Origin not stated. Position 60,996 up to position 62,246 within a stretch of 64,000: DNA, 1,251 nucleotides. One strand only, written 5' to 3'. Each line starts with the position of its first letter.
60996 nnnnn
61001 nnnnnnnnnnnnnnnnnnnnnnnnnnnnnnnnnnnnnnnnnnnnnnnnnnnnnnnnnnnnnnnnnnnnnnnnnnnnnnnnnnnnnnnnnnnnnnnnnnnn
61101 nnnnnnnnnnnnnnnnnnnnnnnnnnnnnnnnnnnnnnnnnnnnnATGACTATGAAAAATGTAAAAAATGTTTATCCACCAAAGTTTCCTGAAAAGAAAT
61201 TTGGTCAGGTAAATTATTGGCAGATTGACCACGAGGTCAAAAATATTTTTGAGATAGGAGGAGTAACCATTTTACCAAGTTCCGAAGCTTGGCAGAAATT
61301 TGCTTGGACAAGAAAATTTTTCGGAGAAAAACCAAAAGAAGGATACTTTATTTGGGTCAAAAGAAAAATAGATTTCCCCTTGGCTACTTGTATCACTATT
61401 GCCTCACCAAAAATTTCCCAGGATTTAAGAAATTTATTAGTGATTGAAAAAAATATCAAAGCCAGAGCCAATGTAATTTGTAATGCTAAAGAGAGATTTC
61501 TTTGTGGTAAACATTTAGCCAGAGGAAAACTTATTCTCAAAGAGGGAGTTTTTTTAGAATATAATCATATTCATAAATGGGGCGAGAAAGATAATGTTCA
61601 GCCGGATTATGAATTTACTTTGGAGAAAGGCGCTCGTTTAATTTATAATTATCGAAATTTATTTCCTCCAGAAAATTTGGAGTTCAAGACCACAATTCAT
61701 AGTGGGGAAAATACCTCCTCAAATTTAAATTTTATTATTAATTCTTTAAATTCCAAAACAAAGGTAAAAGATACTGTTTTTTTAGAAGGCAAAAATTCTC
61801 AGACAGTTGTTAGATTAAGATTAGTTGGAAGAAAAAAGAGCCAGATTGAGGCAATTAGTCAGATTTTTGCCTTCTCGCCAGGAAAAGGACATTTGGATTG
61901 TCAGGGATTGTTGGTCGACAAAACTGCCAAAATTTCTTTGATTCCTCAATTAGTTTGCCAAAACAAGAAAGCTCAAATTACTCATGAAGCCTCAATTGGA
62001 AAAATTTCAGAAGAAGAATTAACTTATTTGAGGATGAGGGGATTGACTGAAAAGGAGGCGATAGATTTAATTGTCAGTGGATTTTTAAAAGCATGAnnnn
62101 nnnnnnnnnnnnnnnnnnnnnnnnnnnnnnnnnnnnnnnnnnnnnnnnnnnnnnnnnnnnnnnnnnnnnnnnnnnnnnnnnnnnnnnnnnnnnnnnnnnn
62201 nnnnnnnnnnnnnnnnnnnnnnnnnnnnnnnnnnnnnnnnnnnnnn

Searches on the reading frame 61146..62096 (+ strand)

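Call 54: search_protein_families(library=pfam, max_evalue=0.0001, proteins=[window:61146-62096:+])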
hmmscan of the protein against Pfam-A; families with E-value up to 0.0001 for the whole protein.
window:61146-62096:+ (316 aa): 1 family
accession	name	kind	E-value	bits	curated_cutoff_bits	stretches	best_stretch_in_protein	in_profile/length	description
PF01458.23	SUFBD_core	-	2.9e-21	76.4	27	1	91-313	9-232/232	SUF system FeS cluster assembly, SufBD core domain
